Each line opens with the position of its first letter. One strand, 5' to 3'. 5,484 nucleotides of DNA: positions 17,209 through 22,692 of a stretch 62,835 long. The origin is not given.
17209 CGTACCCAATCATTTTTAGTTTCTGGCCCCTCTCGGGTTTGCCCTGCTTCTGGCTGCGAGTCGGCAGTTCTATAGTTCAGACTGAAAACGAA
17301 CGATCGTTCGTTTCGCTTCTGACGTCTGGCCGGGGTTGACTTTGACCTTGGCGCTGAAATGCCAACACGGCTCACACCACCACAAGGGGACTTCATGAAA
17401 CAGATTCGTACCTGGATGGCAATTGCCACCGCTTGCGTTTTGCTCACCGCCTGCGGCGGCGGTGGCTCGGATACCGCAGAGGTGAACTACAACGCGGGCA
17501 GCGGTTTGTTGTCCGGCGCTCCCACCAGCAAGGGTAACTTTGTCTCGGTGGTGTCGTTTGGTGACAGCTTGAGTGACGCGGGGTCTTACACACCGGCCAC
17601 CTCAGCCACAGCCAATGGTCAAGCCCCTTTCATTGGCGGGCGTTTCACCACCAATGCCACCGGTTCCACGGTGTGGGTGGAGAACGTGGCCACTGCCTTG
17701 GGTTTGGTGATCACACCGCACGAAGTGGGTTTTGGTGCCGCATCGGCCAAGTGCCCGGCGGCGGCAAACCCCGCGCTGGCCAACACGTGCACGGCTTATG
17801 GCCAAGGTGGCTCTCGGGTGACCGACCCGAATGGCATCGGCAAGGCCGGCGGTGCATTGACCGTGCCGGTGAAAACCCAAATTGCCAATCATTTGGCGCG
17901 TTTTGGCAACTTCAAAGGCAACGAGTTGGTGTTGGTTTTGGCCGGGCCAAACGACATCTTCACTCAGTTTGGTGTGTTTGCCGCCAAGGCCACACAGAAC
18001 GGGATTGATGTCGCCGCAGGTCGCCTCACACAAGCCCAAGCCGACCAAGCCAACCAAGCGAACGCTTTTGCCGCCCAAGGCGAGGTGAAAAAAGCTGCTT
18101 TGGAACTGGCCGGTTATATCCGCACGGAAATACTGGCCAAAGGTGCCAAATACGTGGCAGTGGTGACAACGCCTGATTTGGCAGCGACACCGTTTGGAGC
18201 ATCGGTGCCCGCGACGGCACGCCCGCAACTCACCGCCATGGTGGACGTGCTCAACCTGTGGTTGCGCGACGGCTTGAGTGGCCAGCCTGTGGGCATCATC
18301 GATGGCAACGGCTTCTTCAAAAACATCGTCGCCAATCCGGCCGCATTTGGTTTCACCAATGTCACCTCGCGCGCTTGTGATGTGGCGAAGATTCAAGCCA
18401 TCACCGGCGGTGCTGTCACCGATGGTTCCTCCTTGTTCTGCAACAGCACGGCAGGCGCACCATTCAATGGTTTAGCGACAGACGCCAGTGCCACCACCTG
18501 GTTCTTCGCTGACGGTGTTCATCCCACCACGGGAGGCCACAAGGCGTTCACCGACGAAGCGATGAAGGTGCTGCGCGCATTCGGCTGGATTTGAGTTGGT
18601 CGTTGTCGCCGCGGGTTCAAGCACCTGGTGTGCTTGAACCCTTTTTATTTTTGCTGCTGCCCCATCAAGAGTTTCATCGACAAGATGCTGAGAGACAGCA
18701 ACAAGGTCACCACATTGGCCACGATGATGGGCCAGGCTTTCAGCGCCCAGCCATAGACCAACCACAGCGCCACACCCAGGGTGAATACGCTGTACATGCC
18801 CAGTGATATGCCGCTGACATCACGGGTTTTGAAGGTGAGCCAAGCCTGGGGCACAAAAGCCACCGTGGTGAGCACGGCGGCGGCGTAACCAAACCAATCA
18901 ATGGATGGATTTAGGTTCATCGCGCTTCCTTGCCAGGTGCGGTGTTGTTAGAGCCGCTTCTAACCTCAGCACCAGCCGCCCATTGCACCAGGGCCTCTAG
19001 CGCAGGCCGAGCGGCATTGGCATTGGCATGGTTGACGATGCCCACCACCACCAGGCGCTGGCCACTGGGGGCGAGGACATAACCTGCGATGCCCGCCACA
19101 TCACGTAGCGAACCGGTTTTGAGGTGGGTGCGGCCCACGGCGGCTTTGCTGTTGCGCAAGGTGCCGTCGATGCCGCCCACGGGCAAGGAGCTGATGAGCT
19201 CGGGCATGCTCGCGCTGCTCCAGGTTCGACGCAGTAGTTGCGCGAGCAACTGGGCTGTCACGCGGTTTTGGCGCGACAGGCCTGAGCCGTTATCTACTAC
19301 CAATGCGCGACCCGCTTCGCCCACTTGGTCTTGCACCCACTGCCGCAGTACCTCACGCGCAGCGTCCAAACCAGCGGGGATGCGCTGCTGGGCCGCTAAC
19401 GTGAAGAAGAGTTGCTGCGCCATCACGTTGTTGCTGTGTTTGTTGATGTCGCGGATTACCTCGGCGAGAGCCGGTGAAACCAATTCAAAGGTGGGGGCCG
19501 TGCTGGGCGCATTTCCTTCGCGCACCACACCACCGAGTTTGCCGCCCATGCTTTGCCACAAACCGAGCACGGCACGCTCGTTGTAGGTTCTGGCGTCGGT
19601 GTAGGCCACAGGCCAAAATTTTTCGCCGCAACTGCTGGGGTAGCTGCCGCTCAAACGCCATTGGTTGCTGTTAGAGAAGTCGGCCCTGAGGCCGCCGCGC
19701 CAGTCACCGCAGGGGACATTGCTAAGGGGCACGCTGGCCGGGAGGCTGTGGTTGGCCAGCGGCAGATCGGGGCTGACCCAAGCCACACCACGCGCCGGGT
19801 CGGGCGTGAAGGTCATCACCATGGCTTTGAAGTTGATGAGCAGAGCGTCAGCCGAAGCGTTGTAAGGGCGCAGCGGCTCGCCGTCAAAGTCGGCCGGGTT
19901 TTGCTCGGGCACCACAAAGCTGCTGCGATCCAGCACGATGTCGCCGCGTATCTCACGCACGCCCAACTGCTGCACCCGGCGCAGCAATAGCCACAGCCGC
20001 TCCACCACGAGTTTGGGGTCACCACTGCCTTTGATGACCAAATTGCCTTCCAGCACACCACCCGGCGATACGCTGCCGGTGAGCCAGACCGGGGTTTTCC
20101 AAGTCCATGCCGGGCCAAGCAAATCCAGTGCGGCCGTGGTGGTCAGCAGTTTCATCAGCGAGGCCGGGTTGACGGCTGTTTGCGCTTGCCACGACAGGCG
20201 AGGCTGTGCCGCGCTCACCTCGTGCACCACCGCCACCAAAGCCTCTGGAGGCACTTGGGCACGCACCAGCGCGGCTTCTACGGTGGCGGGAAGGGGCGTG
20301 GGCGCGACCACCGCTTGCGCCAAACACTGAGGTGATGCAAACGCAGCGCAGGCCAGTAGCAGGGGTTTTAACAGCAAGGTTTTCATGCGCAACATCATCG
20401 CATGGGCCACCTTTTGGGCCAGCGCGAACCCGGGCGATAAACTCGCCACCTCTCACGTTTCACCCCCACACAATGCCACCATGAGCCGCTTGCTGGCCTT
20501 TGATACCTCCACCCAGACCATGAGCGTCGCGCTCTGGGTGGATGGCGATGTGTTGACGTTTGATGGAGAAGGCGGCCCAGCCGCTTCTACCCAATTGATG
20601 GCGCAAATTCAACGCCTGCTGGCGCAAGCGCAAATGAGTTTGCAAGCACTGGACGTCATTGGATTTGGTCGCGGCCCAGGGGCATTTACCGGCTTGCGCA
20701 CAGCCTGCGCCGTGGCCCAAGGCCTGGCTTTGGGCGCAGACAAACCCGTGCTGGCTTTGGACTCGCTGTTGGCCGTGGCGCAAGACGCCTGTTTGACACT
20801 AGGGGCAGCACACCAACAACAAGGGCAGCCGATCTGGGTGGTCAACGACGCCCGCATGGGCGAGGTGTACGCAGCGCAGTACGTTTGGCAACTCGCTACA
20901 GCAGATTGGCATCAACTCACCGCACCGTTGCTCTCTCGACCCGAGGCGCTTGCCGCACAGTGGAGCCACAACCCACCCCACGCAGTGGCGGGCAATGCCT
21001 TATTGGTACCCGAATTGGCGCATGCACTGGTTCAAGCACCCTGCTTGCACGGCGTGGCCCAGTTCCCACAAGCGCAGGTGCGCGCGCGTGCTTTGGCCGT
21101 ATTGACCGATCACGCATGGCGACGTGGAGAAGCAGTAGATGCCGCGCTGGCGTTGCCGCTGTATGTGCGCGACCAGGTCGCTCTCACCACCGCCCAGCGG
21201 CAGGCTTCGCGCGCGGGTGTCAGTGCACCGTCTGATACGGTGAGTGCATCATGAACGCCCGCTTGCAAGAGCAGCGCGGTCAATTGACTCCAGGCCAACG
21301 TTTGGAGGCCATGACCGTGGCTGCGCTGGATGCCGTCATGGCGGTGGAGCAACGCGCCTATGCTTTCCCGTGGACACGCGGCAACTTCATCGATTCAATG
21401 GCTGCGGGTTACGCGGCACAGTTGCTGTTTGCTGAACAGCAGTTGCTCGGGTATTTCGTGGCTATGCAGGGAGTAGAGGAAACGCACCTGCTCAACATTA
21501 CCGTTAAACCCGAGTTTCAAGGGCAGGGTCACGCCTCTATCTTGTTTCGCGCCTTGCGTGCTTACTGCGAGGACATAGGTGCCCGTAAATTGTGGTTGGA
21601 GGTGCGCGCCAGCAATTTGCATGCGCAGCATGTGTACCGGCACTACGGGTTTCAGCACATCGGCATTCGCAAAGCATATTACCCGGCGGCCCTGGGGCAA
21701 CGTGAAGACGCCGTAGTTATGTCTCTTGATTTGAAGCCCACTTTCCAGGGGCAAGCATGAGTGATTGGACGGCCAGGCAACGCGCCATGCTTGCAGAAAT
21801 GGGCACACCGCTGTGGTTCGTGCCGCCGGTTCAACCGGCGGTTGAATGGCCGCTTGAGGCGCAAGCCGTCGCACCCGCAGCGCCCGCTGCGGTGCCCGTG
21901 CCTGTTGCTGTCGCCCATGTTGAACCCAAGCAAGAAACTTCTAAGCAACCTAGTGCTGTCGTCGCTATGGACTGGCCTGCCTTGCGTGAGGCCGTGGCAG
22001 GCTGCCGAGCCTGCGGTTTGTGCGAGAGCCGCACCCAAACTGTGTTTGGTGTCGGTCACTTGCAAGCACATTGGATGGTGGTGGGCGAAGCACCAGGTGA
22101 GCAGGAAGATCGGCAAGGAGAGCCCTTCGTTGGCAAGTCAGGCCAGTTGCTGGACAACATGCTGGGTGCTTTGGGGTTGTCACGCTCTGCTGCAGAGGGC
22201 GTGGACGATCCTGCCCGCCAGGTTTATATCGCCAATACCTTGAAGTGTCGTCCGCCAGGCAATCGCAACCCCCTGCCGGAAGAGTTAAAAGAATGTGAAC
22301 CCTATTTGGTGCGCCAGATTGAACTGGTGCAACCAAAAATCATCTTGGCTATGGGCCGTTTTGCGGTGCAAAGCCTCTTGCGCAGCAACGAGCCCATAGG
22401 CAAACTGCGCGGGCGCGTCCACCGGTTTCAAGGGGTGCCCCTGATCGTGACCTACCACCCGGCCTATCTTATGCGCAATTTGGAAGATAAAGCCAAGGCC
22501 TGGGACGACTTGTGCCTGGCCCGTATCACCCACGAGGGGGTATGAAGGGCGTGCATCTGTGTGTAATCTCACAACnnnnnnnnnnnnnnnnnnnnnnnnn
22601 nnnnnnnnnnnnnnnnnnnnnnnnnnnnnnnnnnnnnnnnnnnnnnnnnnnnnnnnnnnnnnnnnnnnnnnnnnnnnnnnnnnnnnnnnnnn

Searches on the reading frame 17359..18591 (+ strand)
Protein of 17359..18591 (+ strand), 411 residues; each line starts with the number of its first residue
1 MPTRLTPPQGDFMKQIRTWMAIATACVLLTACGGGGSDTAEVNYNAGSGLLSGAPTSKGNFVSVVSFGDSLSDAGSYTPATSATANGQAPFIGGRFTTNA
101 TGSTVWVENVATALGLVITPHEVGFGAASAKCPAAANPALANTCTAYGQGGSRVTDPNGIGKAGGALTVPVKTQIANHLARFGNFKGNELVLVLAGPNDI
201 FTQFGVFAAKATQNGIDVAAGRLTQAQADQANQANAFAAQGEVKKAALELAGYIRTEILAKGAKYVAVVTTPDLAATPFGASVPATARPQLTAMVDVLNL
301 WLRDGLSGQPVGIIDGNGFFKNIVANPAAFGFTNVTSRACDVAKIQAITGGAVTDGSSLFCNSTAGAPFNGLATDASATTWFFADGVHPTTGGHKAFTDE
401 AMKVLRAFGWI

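Call 22: search_protein_families(library=pfam, proteins=[window:17359-18591:+], max_evalue=0.00001)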
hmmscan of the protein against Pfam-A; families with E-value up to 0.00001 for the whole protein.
window:17359-18591:+ (411 aa): 1 family
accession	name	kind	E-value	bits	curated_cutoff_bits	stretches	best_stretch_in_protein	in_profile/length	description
PF00657.28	Lipase_GDSL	-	3.8e-08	34.2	23.6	1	64-400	1-207/208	GDSL-like Lipase/Acylhydrolase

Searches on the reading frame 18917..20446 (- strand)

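Call 22: search_protein_families(library=pfam, proteins=[window:18917-20446:-], max_evalue=0.00001)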
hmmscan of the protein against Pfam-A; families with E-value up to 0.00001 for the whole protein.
window:18917-20446:- (509 aa): 1 family
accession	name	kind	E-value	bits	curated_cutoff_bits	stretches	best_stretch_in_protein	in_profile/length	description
PF02113.21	Peptidase_S13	-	4.9e-67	227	22.8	1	68-491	16-442/444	D-Ala-D-Ala carboxypeptidase 3 (S13) family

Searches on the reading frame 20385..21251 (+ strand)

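Call 22: search_protein_families(library=pfam, proteins=[window:20385-21251:+], max_evalue=0.00001)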
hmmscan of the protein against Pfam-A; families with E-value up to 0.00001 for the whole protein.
window:20385-21251:+ (289 aa): 1 family
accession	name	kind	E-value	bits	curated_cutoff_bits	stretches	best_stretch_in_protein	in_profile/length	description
PF00814.31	TsaD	-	5.4e-22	79.2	24.8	1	68-173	30-133/264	tRNA N6-adenosine threonylcarbamoyltransferase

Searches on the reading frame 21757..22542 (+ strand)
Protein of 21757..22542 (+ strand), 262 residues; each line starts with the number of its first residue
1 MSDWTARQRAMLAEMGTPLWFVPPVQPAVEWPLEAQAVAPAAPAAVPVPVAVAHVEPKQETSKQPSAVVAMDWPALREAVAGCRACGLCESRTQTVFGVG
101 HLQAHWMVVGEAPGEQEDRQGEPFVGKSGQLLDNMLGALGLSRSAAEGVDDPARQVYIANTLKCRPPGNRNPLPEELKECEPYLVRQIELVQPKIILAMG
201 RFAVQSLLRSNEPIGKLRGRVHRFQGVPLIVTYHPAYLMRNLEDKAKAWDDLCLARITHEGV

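Call 22: search_protein_families(library=pfam, proteins=[window:21757-22542:+], max_evalue=0.00001)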
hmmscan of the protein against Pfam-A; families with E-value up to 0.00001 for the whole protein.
window:21757-22542:+ (262 aa): 1 family
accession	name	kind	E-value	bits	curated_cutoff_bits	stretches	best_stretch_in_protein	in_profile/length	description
PF03167.25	UDG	-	1e-37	129.8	24.3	1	97-252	1-140/141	Uracil DNA glycosylase superfamily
